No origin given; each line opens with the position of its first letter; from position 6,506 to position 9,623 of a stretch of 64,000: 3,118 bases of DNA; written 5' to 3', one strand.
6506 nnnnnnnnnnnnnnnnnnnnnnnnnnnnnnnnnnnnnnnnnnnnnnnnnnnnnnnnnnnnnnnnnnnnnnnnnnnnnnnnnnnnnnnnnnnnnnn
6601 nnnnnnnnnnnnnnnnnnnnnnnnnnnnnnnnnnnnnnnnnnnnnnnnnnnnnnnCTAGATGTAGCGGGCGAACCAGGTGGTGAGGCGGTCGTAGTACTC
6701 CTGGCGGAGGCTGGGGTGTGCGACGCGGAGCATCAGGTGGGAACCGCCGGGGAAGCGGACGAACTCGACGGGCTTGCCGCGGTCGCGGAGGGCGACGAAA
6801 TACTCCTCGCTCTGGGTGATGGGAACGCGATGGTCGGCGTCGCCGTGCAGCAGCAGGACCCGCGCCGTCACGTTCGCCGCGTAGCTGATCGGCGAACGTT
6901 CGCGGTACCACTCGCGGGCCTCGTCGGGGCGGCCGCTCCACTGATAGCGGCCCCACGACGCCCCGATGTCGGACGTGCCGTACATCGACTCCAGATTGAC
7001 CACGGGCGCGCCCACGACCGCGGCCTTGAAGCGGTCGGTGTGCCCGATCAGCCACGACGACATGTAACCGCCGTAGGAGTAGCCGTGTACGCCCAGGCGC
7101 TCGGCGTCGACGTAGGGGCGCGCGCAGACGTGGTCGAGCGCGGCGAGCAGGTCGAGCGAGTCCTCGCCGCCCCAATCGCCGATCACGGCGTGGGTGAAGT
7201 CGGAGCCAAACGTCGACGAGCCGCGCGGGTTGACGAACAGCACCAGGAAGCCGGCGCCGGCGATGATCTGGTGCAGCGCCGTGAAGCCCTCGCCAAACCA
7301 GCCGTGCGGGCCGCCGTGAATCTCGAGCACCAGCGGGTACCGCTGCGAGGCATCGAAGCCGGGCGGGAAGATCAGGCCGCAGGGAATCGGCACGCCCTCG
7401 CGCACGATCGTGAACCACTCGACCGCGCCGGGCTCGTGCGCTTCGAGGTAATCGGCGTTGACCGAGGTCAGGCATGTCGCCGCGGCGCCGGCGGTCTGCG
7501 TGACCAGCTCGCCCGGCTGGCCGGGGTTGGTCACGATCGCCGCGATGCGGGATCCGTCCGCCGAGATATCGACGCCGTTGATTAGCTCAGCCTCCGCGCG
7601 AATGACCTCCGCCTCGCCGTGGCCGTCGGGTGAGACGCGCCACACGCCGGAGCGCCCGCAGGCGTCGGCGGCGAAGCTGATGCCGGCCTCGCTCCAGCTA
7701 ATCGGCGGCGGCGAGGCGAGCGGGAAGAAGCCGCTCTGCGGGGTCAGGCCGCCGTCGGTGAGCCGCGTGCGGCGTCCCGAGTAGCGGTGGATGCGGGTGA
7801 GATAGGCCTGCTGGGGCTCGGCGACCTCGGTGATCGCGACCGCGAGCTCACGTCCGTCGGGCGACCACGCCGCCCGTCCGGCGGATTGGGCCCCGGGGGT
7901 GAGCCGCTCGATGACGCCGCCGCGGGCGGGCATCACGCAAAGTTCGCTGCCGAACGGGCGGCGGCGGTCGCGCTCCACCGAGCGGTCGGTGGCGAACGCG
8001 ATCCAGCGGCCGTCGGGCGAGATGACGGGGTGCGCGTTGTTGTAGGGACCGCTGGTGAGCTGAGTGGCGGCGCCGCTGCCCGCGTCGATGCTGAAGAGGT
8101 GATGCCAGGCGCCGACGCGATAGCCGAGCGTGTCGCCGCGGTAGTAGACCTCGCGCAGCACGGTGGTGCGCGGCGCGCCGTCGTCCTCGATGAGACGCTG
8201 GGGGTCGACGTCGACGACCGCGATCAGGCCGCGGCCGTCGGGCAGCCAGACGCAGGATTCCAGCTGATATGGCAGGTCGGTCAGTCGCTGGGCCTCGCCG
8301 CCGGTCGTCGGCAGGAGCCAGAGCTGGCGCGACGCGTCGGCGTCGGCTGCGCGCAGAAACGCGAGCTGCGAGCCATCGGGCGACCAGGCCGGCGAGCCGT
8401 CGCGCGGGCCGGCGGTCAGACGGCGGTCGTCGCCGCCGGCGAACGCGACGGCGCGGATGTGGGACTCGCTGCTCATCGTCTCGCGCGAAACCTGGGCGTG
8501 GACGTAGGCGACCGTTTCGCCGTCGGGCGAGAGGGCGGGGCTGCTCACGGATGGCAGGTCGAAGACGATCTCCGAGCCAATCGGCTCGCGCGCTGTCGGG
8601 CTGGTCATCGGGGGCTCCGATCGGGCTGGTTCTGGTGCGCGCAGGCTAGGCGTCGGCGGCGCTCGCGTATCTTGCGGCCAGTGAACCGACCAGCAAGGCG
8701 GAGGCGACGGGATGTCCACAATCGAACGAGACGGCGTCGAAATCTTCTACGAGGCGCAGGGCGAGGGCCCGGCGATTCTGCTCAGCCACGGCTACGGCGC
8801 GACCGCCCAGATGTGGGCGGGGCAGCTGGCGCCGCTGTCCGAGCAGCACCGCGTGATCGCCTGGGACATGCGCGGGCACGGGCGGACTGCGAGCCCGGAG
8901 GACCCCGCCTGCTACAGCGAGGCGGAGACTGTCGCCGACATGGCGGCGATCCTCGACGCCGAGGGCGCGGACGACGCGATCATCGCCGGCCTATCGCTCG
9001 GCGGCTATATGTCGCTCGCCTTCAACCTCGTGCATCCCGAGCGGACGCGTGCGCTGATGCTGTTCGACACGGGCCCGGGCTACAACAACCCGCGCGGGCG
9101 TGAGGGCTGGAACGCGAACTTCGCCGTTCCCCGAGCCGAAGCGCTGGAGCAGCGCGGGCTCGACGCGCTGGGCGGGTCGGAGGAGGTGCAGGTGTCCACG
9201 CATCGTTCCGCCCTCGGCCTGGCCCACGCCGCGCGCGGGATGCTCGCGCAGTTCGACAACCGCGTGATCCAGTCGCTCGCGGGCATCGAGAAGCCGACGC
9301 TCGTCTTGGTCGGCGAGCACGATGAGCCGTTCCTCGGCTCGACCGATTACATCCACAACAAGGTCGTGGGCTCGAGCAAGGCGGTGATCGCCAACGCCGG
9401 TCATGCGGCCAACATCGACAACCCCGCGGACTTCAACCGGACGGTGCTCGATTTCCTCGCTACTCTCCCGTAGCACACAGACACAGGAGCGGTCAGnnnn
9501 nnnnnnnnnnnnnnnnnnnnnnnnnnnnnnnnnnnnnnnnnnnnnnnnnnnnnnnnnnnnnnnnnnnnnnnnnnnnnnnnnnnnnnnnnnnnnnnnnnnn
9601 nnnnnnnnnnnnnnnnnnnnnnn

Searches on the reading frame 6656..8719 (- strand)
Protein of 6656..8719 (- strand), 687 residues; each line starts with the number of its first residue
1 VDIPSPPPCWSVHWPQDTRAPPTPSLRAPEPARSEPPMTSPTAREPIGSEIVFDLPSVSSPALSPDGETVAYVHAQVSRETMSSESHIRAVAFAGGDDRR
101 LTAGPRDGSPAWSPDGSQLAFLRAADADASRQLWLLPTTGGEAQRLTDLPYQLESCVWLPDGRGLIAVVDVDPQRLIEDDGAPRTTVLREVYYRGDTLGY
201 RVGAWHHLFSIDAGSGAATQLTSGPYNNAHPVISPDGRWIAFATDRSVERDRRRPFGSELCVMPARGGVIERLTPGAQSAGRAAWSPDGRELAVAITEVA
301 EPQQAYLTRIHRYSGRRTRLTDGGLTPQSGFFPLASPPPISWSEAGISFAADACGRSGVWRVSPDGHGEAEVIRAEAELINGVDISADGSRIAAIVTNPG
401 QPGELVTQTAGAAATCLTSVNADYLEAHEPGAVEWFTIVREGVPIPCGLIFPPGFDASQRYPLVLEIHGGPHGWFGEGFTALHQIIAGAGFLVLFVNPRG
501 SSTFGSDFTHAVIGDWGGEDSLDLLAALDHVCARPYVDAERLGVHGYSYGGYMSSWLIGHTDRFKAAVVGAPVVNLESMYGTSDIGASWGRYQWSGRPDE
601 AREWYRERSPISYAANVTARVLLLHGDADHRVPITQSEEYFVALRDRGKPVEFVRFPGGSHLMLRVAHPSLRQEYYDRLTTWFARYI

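Call 20: search_protein_families(library=pfam, proteins=[window:6656-8719:-], max_evalue=0.001)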
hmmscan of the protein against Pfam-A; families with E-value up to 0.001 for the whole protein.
window:6656-8719:- (687 aa): 8 families
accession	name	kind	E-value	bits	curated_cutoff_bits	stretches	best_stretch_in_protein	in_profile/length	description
PF00326.27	Peptidase_S9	-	5.8e-52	176.7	22.6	1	483-687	7-210/213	Prolyl oligopeptidase family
PF07676.18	PD40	-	1.6e-21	76.1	20.9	2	219-247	2-30/38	WD40-like Beta Propeller Repeat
PF01738.24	DLH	-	2.1e-09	37.7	21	1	523-665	80-190/217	Dienelactone hydrolase family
PF20434.5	BD-FAE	-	5.4e-08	33.1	26.8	1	459-640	11-211/215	BD-FAE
PF10647.15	Gmad1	-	3.2e-07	30.9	20.5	0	276-436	21-170/251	Lipoprotein LpqB beta-propeller domain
PF02129.25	Peptidase_S15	-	6.9e-07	29.7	23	0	481-594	41-151/262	X-Pro dipeptidyl-peptidase (S15 family)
PF00930.27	DPPIV_N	-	5.1e-05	22.6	22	0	111-128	107-124/354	Dipeptidyl peptidase IV (DPP IV) N-terminal region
PF12146.15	Hydrolase_4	-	0.00016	21.5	27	0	614-664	187-235/239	Serine aminopeptidase, S33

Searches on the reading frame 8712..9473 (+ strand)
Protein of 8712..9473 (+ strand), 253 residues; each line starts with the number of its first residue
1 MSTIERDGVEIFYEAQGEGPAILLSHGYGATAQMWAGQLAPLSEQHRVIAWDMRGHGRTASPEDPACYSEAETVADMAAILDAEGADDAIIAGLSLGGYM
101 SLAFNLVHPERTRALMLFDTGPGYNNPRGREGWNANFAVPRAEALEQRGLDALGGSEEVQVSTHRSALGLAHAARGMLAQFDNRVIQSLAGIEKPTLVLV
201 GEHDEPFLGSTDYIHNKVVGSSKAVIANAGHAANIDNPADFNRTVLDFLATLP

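Call 87: search_protein_families(library=pfam, proteins=[window:8712-9473:+], max_evalue=0.001)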
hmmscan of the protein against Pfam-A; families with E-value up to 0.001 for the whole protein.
window:8712-9473:+ (253 aa): 3 families
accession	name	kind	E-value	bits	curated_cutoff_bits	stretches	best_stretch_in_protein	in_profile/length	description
PF00561.26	Abhydrolase_1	-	2.8e-22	80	25.8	1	20-238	1-245/245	alpha/beta hydrolase fold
PF12697.13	Abhydrolase_6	-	8.1e-18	66.3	26.3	1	22-243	1-216/217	Alpha/beta hydrolase family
PF12146.15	Hydrolase_4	-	9.5e-11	41.9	27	1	21-205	6-203/239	Serine aminopeptidase, S33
